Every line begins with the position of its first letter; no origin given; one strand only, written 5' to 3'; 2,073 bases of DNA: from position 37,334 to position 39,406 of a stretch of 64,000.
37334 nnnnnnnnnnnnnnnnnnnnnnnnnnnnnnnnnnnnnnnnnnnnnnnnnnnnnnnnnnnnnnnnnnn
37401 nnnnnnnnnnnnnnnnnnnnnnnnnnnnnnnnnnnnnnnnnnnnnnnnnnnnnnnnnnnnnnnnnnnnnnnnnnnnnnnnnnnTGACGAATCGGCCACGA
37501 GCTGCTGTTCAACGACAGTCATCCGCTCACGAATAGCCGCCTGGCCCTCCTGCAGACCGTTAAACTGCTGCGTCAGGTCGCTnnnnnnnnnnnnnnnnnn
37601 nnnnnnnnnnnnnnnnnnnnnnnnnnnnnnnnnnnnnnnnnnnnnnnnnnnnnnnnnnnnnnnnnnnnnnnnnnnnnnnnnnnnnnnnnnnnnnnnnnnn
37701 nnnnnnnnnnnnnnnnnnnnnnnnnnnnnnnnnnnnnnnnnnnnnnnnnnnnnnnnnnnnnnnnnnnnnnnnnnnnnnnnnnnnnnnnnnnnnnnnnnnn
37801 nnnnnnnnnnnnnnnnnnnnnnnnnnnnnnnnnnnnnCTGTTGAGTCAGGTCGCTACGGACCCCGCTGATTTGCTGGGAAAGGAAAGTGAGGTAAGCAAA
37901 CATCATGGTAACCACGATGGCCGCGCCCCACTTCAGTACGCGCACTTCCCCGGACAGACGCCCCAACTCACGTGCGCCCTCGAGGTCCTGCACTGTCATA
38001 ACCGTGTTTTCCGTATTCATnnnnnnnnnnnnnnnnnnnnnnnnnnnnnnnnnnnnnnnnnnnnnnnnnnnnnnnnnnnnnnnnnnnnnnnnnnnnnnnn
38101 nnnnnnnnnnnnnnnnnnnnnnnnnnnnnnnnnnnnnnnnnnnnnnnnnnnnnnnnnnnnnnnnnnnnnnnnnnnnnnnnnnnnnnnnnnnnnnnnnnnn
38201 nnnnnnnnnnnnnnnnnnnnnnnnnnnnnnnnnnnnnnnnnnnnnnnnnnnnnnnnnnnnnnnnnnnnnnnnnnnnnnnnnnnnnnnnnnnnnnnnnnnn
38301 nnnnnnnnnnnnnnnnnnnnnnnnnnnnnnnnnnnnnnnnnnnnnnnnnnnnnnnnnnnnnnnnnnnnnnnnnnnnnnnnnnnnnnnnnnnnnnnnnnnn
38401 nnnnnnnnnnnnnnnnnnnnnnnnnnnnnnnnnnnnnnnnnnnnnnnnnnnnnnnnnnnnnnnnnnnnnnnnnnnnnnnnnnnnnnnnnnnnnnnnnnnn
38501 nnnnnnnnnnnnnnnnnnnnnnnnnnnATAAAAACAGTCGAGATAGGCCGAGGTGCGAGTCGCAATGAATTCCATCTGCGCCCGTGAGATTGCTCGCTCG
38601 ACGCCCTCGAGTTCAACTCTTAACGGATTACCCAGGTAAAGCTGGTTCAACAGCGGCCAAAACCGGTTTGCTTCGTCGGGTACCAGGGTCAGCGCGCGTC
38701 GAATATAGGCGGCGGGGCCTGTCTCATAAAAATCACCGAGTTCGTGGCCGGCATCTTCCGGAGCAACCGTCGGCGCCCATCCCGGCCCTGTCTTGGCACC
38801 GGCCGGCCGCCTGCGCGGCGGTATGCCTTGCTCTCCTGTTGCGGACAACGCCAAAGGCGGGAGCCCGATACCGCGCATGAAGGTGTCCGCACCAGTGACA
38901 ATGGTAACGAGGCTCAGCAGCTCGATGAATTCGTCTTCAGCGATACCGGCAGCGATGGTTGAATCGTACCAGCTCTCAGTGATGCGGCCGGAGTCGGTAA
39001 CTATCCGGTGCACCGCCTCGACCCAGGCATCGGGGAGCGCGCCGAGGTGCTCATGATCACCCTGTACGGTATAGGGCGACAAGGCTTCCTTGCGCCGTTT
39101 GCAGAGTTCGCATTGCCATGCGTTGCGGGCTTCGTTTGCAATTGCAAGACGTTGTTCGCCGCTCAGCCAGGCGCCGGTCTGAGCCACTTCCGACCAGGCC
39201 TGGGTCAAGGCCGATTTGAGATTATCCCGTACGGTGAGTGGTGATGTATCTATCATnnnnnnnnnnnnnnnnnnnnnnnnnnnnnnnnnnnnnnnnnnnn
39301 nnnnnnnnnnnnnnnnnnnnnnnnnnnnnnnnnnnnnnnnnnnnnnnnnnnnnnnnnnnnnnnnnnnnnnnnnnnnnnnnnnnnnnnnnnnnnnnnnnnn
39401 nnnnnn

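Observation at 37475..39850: Two paralogous membrane-anchored proteins with 33-bp coding minisatellites (11-aa repeats) bracket the selenoprotein gene as direct repeats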

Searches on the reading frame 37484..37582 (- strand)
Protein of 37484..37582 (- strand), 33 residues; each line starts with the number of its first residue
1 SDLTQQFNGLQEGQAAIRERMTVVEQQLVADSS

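Call 49: search_protein_families(library=pfam, proteins=[window:37484-37582:-], max_evalue=10)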
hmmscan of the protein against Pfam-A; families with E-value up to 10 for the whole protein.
seq(33 aa): 0 families

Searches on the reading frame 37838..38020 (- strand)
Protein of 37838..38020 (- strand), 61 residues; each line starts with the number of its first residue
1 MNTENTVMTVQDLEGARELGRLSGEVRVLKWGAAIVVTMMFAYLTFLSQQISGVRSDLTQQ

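Call 49: search_protein_families(library=pfam, proteins=[window:37838-38020:-], max_evalue=10)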
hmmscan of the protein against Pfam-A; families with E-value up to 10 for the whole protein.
seq(61 aa): 2 families
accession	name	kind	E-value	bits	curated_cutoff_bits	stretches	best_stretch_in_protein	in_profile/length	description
PF20337.3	DUF6632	-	0.0032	18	27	1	5-40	84-118/137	Family of unknown function (DUF6632)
PF06596.16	PsbX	-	0.021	15.3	25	1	29-50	12-32/38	Photosystem II reaction centre X protein (PsbX)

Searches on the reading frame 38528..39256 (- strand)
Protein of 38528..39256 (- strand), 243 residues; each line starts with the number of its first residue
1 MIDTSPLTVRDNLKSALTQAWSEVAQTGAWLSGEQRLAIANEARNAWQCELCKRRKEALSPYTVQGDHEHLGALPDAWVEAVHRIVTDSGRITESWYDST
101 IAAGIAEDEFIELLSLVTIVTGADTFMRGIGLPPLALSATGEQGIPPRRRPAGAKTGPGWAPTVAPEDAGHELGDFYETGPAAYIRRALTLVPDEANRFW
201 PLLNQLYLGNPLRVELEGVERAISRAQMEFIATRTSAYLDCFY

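Call 59: find_homologous_proteins(query=window:38528-39256:-, max_evalue=0.00001)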
Query seq(243 aa) (243 aa): 348 proteins with E <= 0.00001 among 2171 candidates; the best 120 are listed.
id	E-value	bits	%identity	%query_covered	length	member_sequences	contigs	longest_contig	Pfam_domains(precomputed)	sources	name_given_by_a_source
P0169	1.0e-160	551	100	100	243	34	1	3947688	-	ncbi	-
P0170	1.0e-149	515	93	100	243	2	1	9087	-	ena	-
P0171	1.3e-146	505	91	100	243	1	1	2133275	-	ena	-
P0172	6.7e-146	502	91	100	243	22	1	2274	-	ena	-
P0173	3.4e-145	500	91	100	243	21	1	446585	-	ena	-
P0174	7.0e-145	499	91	100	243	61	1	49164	-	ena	-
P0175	4.2e-144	496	90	100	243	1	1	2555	-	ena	-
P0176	2.5e-141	487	88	100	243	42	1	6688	-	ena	-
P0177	4.6e-120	418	75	100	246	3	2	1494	-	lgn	-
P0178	1.2e-115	403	74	100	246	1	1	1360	-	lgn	-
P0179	1.7e-114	399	72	100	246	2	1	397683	-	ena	-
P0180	5.8e-113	394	72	100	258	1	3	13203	-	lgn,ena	-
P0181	9.4e-112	390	72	100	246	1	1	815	-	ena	-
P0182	1.5e-111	390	71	100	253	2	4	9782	-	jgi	jgi:hypothetical protein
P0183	3.2e-111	389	70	100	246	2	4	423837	-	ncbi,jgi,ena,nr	ncbi:MAG: hypothetical protein HN764_02480 [Gammaproteobacteria bacterium]|jgi:hypothetical protein|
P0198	2.8e-98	346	63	100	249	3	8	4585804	-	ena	-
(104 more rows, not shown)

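Call 60: find_encoding_contigs(protein=P0169, flank=3000, max_places=3)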
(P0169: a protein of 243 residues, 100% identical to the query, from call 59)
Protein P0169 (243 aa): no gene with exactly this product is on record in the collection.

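Call 61: find_encoding_contigs(protein=P0183, flank=4000, max_places=3)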
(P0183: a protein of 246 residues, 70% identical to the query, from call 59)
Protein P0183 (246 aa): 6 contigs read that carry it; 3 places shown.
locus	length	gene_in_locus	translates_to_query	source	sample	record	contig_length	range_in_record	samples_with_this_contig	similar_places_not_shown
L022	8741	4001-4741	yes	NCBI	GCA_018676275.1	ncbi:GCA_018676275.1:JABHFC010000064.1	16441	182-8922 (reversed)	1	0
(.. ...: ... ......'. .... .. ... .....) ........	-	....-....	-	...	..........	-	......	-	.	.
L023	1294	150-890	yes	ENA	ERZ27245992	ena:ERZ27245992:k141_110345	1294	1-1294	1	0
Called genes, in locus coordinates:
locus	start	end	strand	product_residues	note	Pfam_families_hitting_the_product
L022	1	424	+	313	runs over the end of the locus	PF02574:S-methyl_trans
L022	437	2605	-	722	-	PF20256:MoCoBD_2, PF01315:Ald_Xan_dh_C (faint), PF02738:MoCoBD_1, PF20256:MoCoBD_2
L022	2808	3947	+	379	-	PF00155:Aminotran_1_2, PF04864:Alliinase_C (faint)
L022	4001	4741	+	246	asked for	-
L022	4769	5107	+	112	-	-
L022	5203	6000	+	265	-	PF00106:adh_short, PF08659:KR, PF13561:adh_short_C2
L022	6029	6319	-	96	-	-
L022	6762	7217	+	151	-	PF01042:Ribonuc_L-PSP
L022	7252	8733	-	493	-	PF01565:FAD_binding_4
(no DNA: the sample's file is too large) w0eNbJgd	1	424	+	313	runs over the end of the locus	PF02574:S-methyl_trans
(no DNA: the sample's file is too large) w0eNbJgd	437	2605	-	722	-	PF20256:MoCoBD_2, PF01315:Ald_Xan_dh_C (faint), PF02738:MoCoBD_1, PF20256:MoCoBD_2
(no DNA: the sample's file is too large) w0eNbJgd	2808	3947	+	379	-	PF00155:Aminotran_1_2, PF04864:Alliinase_C (faint)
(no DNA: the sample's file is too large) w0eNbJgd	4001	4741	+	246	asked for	-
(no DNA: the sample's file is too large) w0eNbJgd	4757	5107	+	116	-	-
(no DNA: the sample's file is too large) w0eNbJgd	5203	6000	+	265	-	PF00106:adh_short, PF08659:KR, PF13561:adh_short_C2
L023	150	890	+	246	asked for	-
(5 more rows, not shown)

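Call 62: find_encoding_contigs(protein=P0198, flank=4000, max_places=3)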
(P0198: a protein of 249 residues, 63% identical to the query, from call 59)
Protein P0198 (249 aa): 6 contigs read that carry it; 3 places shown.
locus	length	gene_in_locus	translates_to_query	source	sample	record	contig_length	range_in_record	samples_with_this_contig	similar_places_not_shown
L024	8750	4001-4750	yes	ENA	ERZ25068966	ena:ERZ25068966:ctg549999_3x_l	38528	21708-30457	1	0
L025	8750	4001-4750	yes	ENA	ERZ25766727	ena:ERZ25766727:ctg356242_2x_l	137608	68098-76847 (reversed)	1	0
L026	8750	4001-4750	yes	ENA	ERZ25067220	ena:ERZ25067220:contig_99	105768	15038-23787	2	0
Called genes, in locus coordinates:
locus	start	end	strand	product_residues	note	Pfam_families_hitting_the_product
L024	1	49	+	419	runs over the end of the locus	PF07690:MFS_1, PF06609:TRI12 (weak)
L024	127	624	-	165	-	-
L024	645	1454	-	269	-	-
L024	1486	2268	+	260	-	PF00561:Abhydrolase_1, PF12146:Hydrolase_4, PF12697:Abhydrolase_6, PF00561:Abhydrolase_1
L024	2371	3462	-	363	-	PF07995:GSDH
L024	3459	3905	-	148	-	-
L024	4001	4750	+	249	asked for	-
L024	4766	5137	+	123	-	-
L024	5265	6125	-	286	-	PF00378:ECH_1, PF16113:ECH_2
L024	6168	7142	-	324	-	PF12838:Fer4_7 (weak)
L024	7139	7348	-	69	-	-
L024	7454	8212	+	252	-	-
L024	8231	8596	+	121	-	-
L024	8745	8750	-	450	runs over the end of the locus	PF07992:Pyr_redox_2 (faint), PF00070:Pyr_redox (faint), PF00890:FAD_binding_2 (weak), PF01266:DAO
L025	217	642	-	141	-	-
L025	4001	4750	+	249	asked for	-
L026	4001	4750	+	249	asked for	-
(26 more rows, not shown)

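Call 68: find_encoding_contigs(protein=P0303, flank=2000, max_places=2)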
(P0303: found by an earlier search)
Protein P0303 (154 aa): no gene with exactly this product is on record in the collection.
